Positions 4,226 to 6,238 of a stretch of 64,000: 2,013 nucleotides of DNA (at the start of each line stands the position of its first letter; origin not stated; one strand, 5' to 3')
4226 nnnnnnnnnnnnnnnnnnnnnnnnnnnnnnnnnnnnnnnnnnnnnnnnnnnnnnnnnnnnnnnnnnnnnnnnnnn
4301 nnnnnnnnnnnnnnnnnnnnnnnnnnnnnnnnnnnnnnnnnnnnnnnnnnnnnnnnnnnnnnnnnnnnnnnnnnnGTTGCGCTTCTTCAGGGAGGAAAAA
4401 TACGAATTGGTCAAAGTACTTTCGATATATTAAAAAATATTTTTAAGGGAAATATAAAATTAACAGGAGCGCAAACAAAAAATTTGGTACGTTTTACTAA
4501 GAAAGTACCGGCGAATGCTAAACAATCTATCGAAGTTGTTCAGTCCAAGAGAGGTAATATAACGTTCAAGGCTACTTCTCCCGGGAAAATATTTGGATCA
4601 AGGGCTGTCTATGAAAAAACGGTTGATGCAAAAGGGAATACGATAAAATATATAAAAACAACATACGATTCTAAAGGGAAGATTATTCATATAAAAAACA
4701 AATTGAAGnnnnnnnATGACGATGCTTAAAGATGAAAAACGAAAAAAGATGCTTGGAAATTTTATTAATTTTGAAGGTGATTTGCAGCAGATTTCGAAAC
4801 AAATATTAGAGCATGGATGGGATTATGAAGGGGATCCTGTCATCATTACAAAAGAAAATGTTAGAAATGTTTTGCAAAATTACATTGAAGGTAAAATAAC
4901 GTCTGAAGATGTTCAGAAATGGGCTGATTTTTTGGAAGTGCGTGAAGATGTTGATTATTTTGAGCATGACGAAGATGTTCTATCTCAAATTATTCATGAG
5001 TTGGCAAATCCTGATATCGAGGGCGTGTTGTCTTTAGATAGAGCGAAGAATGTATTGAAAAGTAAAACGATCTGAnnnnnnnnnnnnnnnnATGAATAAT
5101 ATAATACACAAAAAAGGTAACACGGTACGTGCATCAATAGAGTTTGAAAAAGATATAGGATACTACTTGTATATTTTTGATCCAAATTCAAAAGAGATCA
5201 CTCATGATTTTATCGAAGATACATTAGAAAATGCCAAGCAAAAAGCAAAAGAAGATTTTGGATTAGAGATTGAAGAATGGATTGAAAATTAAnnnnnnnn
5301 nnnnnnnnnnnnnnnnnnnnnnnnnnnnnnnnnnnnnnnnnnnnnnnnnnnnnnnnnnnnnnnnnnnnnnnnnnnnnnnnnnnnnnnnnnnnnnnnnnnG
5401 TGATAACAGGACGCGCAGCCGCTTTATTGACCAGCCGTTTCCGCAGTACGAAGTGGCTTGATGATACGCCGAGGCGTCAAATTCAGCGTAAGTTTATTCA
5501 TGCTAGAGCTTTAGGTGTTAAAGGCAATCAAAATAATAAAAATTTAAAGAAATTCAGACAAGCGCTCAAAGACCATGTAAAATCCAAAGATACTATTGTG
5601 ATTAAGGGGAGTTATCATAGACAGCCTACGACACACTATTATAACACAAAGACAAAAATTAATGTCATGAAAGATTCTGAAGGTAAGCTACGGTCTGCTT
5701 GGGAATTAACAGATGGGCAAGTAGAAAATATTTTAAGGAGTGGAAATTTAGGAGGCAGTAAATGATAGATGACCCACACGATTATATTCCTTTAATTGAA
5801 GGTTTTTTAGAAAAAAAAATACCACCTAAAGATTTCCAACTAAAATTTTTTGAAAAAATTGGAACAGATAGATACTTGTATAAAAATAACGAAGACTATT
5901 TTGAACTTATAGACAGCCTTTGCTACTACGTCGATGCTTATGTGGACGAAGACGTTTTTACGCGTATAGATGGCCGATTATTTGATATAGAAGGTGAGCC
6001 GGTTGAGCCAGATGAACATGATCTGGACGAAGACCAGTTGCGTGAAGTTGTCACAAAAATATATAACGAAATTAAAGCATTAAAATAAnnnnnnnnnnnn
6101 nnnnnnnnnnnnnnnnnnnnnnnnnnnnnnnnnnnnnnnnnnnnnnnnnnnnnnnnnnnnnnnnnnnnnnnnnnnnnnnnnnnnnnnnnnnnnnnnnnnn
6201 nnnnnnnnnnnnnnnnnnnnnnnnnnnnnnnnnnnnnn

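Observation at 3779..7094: Polymorphic-toxin locus: a PG-binding plus MuF-core protein followed by an array of orphan colicin-D-like toxin / ImmD-like immunity cassettes, with no prophage around it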

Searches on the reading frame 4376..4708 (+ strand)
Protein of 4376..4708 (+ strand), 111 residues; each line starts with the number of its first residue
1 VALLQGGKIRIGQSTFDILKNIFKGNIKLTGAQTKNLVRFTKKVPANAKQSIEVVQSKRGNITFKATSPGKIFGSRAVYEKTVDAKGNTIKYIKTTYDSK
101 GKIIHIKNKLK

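Call 37: find_homologous_proteins(query=window:4376-4708:+)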
Query window:4376-4708:+: 5 candidates shared short words with the query, none scored E <= 0.001.

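Call 51: search_protein_representatives(protein=window:4376-4708:+)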
Query: 111 residues. Proteins with E-value up to 0.001 (for the whole library): 510; up to 1e-10: 225; up to 1e-30: 2. The best 150 are listed.
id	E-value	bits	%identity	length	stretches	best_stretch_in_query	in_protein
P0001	3.9e-62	222.9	100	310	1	1-111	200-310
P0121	9.4e-36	138.3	25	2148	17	46-102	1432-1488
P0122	2.9e-26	107.8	56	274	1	14-110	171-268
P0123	4.7e-23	97.5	49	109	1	10-109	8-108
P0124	2.6e-22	95.1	56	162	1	27-110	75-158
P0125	1.2e-21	93.0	53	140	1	23-110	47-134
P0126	4.8e-21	91.1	51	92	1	20-110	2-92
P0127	7.0e-21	90.6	53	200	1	26-110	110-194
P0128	7.3e-21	90.5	41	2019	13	20-57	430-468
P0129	7.4e-21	90.5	50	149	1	25-110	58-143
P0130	2.6e-20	88.7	54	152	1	31-111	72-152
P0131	4.9e-20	87.8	51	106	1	22-110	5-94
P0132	5.2e-20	87.8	44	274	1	7-110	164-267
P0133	6.1e-20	87.5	51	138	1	28-110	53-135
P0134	6.7e-20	87.4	52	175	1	30-110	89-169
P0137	8.5e-20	87.1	53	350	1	26-110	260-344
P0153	1.8e-18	82.8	50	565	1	12-110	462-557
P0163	8.3e-18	80.7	53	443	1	28-110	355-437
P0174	3.7e-17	78.6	52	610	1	32-110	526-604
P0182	1.6e-16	76.6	54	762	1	29-110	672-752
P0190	6.2e-16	74.7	49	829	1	30-110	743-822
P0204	6.7e-15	71.4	48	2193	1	28-109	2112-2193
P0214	1.6e-14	70.1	49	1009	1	28-109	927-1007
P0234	1.0e-13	67.5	52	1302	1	28-109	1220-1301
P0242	1.5e-13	67.1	46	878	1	30-110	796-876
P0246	2.0e-13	66.6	49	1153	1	25-109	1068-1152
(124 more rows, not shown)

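Call 52: search_protein_families(library=pfam, proteins=[P0204, P0234, P0246, P0214, P0182, P0153, P0174, P0190, P0242], max_evalue=0.001)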
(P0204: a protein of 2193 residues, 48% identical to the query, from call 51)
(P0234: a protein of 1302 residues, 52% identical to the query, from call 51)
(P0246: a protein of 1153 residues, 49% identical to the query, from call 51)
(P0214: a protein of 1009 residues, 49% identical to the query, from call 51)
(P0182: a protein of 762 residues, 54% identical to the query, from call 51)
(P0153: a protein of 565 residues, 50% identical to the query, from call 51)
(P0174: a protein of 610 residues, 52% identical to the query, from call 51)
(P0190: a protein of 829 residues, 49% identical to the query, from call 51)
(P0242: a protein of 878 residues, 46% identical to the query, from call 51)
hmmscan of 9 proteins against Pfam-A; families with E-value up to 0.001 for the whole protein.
P0204 (2193 aa): 4 families
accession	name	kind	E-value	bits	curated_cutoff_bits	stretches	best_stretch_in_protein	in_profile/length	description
PF05593.20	RHS_repeat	-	2e-11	44.4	22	1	1146-1183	1-37/38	RHS Repeat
PF03534.18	SpvB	-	6.9e-11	42.3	22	1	106-324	2-225/287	Salmonella virulence plasmid 65kDa B protein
PF13517.12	FG-GAP_3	-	1.1e-09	39.2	26.9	1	414-481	1-60/61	FG-GAP-like repeat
PF12256.14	TcdB_toxin_midN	-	3.2e-08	33.5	24.8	1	813-909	68-159/181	Insecticide toxin TcdB middle/N-terminal region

P0234 (1302 aa): 3 families
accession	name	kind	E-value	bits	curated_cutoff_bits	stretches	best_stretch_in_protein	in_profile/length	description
PF20041.5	DUF6443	-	7.1e-26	91.5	27.8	1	188-318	7-135/137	Domain of unknown function (DUF6443)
PF13927.12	Ig_3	-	3.2e-10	40.8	30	1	6-67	3-74/78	Immunoglobulin domain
PF07679.22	I-set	-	0.00091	19.7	23.7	0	6-69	2-75/90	Immunoglobulin I-set domain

P0246 (1153 aa): 2 families
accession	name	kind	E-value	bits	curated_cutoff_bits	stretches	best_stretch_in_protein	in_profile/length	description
PF20041.5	DUF6443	-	1.8e-28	99.9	27.8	1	65-169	17-122/137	Domain of unknown function (DUF6443)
PF05593.20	RHS_repeat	-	4.7e-10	40.1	22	0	619-648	1-28/38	RHS Repeat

P0214 (1009 aa): 1 family
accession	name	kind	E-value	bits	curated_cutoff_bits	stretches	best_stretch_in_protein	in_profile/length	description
PF05593.20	RHS_repeat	-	1.7e-21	76.5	22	1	190-222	5-37/38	RHS Repeat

P0182 (762 aa): 1 family
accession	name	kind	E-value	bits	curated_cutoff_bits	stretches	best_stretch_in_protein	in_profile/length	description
PF14449.11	PT-TG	-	6.1e-07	29.8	23.5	1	515-573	7-67/68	Pre-toxin TG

P0153 (565 aa): 1 family
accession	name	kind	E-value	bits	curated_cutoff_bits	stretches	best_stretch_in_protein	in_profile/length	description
PF05593.20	RHS_repeat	-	1.3e-07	32.3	22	0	189-216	1-29/38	RHS Repeat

P0174 (610 aa): 0 families

P0190 (829 aa): 0 families

P0242 (878 aa): 1 family
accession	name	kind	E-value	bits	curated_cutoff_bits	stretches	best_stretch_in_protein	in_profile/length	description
PF13332.12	Fil_haemagg_2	-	9.5e-30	104.4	22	1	196-359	2-167/170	Hemagglutinin repeat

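Call 66: predict_structure(alignment_id=A5)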
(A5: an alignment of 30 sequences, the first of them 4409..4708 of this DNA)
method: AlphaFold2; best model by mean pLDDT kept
length: 100 residues; sequences in the alignment: 30
mean_pLDDT: 92.2   pTM: 0.82
mean pLDDT of the five models: 92.2, 91.7, 91.1, 90.4, 90.1
residues with pLDDT >= 90: 82; 70-90: 14; 50-70: 3; < 50: 1
segments of 3 or more residues with pLDDT < 50: none
pLDDT, mean of each block of 10 residues (from residue 1): 69 83 96 96 93 97 97 97 98 95
secondary structure, 60 per line:
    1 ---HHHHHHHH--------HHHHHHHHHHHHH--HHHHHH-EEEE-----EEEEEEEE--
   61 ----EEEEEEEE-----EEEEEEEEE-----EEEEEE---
elements in order: H4-11 H20-32 H35-40 E42-45 E51-58 E65-72 E78-86 E92-97

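Call 70: fold_search(model_id=the predicted structure, library=pdb)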
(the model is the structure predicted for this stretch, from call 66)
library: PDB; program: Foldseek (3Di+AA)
matches with E <= 10: 454; with E <= 0.001: 0
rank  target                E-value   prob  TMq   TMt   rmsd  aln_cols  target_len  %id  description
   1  7rbp_B                1.2e-01  0.84  0.46  0.20  12.4       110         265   11  Medicago truncatula D-1-piperideine-2-carboxylic acid reductase (released 2022-07-06)
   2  6s5l_G                1.5e-01  0.82  0.36  0.29   5.9        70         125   10  Anabaena Apo-C-Terminal Domain Homolog Of The Orange Carotenoid Protein In Native Conditions (released 2020-05-13)
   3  6s5l_H                1.6e-01  0.82  0.36  0.30   5.9        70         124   10  Anabaena Apo-C-Terminal Domain Homolog Of The Orange Carotenoid Protein In Native Conditions (released 2020-05-13)
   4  8qx7_B                1.8e-01  0.57  0.33  0.27   6.6        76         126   10  Apo-C-Terminal Domain Homolog of the Orange Carotenoid Protein from Anabaena at a resolution of 1.95 Angstroms (released 2024-04-03)
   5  6s5l_F                1.8e-01  0.44  0.31  0.25   8.5        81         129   10  Anabaena Apo-C-Terminal Domain Homolog Of The Orange Carotenoid Protein In Native Conditions (released 2020-05-13)
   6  6s5l_E                1.9e-01  0.77  0.36  0.30   5.8        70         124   10  Anabaena Apo-C-Terminal Domain Homolog Of The Orange Carotenoid Protein In Native Conditions (released 2020-05-13)
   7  6s5l_A                2.0e-01  0.80  0.39  0.32   6.6        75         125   11  Anabaena Apo-C-Terminal Domain Homolog Of The Orange Carotenoid Protein In Native Conditions (released 2020-05-13)
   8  6s5l_K                2.0e-01  0.77  0.36  0.29   5.9        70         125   10  Anabaena Apo-C-Terminal Domain Homolog Of The Orange Carotenoid Protein In Native Conditions (released 2020-05-13)
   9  6s5l_J                2.3e-01  0.75  0.36  0.30   5.9        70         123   10  Anabaena Apo-C-Terminal Domain Homolog Of The Orange Carotenoid Protein In Native Conditions (released 2020-05-13)
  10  6s5l_L                2.7e-01  0.44  0.27  0.22   6.9        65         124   11  Anabaena Apo-C-Terminal Domain Homolog Of The Orange Carotenoid Protein In Native Conditions (released 2020-05-13)
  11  6l8a_F                2.8e-01  0.60  0.31  0.08   9.4        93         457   12  Tetrathionate hydrolase from Acidithiobacillus ferrooxidans (released 2020-11-11)
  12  6s5l_B                2.8e-01  0.57  0.31  0.26   6.5        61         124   11  Anabaena Apo-C-Terminal Domain Homolog Of The Orange Carotenoid Protein In Native Conditions (released 2020-05-13)
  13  4kvh                  2.8e-01  0.28  0.27  0.25  11.7        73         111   15  Crystal structure of ketosteroid isomerase fold protein Hmuk_0747 (released 2013-06-12)
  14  4hyz_A                3.0e-01  0.23  0.30  0.27  12.7       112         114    7  Crystal structure of a DUF3887 family protein (RUMGNA_01855) from Ruminococcus gnavus ATCC 29149 at 2.25 A resolution (released 2013-01-09)
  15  6s5l_D                3.0e-01  0.12  0.20  0.17  14.5        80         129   15  Anabaena Apo-C-Terminal Domain Homolog Of The Orange Carotenoid Protein In Native Conditions (released 2020-05-13)
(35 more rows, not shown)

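Call 102: search_protein_families(library=pfam, proteins=[P0122, P0132, P0137, P0163], max_evalue=0.01)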
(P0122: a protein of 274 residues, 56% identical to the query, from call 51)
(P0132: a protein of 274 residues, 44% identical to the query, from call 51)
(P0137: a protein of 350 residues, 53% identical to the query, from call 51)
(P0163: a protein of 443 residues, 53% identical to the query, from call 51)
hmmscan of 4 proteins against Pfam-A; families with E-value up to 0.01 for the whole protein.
P0122 (274 aa): 2 families
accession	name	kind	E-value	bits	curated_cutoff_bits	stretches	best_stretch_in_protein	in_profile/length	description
PF01471.23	PG_binding_1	-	1.4e-08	35.3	23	1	20-79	4-57/57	Putative peptidoglycan binding domain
PF04233.19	Phage_Mu_F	-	3.9e-05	24.8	29.6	1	80-130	56-110/112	Phage Mu protein F like protein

P0132 (274 aa): 2 families
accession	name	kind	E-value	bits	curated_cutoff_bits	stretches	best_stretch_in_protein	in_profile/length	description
PF01471.23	PG_binding_1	-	6.2e-12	45.9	23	1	19-78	4-57/57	Putative peptidoglycan binding domain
PF04233.19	Phage_Mu_F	-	2.5e-08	35.1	29.6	1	83-128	60-109/112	Phage Mu protein F like protein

P0137 (350 aa): 1 family
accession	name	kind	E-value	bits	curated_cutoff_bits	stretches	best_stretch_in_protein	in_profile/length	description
PF21724.2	DUF6861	-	5.7e-34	117.7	28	1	9-204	1-193/194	Family of unknown function (DUF6861)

P0163 (443 aa): 2 families
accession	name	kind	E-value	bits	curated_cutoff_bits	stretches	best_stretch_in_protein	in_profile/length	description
PF05593.20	RHS_repeat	-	2.6e-06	28.1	22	0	410-435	11-33/38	RHS Repeat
PF03527.20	RHS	-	0.0019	18.4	27.9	1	79-109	3-33/38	RHS protein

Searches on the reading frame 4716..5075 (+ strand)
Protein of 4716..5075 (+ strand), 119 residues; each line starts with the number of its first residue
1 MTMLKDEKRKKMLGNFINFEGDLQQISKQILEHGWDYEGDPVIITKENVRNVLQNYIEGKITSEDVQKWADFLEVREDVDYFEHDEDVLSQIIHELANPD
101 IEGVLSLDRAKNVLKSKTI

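Call 6: search_protein_families(library=pfam, proteins=[window:4716-5075:+], max_evalue=1)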
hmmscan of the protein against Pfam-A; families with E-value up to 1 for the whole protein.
window:4716-5075:+ (119 aa): 3 families
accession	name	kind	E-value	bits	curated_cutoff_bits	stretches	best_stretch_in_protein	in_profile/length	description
PF23264.1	DUF7073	-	0.00075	20.1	27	1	38-90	30-82/95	Domain of unknown function (DUF7073)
PF14591.11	AF0941-like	-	0.033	15.2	22.6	1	21-75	21-70/113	AF0941-like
PF07531.19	TAFH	-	0.17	12.4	27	0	45-67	23-45/90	NHR1 homology to TAF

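Call 7: search_protein_families(library=ncbifam, proteins=[window:4716-5075:+], max_evalue=1)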
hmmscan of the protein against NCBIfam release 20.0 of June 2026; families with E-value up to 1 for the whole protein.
window:4716-5075:+ (119 aa): 2 families
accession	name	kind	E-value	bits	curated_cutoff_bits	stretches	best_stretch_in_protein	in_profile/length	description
NF058570.1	trimeth_mono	equivalog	0.0071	15.5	675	1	49-94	96-140/443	trimethylamine monooxygenase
NF006500.1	PRK08937.2-4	subfamily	0.023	13.5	626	1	22-98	67-142/448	adenylosuccinate lyase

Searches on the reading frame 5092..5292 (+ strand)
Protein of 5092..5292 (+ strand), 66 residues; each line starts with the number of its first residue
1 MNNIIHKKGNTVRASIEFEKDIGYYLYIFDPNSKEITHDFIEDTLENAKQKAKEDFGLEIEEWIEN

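Call 6: search_protein_families(library=pfam, proteins=[window:5092-5292:+], max_evalue=1)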
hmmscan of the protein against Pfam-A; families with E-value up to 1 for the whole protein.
window:5092-5292:+ (66 aa): 0 families

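Call 7: search_protein_families(library=ncbifam, proteins=[window:5092-5292:+], max_evalue=1)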
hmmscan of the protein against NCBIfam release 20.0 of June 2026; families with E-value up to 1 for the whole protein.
window:5092-5292:+ (66 aa): 0 families

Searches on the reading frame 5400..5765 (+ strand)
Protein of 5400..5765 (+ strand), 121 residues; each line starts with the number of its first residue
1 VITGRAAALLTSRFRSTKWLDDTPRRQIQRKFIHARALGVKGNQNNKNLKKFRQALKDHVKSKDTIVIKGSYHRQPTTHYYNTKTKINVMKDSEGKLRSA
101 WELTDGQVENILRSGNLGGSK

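Call 6: search_protein_families(library=pfam, proteins=[window:5400-5765:+], max_evalue=1)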
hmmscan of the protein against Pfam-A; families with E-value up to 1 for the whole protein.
window:5400-5765:+ (121 aa): 4 families
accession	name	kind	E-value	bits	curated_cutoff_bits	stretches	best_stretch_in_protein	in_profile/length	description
PF11429.13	Colicin_D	-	2.3e-12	47.6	25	1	27-111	1-84/84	Colicin D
PF08604.15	Nup153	-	0.018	14.3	25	1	4-56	156-208/510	Nucleoporin Nup153-like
PF21408.2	MTR4-like_stalk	-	0.072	13.8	24.2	1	43-91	11-56/64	Exosome RNA helicase MTR4-like, stalk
PF17970.7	bMG1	-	0.1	13.1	26.4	1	82-113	38-69/105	Bacterial Alpha-2-macroglobulin MG1 domain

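Call 7: search_protein_families(library=ncbifam, proteins=[window:5400-5765:+], max_evalue=1)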
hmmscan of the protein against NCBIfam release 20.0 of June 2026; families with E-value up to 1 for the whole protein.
window:5400-5765:+ (121 aa): 1 family
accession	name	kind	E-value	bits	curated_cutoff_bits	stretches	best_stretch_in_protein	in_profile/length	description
NF040559.1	CAS_Csx20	equivalog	0.026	14.9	70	1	41-72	43-74/124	CRISPR-associated protein Csx20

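Call 84: search_solved_structures(query=window:5400-5762:+, max_evalue=1, show_alignments=1)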
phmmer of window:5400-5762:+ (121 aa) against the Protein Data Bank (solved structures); distinct sequences matched with E-value up to 1: 4.
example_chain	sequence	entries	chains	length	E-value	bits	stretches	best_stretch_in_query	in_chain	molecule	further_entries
1tfo_A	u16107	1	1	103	4.1e-11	46.3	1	24-104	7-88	Colicin D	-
1v74_A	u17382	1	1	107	4.2e-11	46.3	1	24-104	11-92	Colicin D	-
5znm_A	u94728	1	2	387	6.2e-10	42.5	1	24-104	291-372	Colicin-D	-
1tfk_A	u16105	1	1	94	6.6e-10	42.4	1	27-105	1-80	Colicin D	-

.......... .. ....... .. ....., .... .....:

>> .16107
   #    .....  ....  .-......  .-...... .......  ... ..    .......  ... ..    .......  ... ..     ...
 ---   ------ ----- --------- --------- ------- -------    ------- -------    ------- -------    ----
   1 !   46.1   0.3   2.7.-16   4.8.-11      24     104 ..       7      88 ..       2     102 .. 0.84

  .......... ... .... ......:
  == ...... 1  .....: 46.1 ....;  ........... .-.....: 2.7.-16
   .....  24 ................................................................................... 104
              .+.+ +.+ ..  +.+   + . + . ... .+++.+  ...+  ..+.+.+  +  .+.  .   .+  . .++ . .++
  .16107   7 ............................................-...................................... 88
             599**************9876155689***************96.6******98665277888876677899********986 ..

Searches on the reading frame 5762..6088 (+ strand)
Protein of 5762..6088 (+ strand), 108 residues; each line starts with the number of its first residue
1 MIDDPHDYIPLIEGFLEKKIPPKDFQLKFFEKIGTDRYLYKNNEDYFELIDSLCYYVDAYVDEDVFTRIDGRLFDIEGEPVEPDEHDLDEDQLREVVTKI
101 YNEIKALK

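Call 6: search_protein_families(library=pfam, proteins=[window:5762-6088:+], max_evalue=1)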
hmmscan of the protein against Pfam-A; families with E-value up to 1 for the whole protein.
window:5762-6088:+ (108 aa): 2 families
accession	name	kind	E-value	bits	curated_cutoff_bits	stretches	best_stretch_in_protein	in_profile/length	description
PF09204.15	Colicin_immun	-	2.8e-06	28.3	22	1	8-62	5-62/88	Bacterial self-protective colicin-like immunity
PF00025.27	Arf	-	0.2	11.6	22.3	1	14-61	47-93/174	ADP-ribosylation factor family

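Call 7: search_protein_families(library=ncbifam, proteins=[window:5762-6088:+], max_evalue=1)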
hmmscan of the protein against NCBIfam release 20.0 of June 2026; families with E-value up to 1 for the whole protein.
window:5762-6088:+ (108 aa): 0 families

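Call 86: search_solved_structures(query=window:5762-6085:+, max_evalue=10, show_alignments=1)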
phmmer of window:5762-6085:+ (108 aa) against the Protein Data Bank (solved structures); distinct sequences matched with E-value up to 10: 1.
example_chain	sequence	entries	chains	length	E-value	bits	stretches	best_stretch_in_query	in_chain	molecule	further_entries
6l8n_A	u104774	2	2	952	0.37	14.6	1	27-73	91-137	DNA repair protein RAD5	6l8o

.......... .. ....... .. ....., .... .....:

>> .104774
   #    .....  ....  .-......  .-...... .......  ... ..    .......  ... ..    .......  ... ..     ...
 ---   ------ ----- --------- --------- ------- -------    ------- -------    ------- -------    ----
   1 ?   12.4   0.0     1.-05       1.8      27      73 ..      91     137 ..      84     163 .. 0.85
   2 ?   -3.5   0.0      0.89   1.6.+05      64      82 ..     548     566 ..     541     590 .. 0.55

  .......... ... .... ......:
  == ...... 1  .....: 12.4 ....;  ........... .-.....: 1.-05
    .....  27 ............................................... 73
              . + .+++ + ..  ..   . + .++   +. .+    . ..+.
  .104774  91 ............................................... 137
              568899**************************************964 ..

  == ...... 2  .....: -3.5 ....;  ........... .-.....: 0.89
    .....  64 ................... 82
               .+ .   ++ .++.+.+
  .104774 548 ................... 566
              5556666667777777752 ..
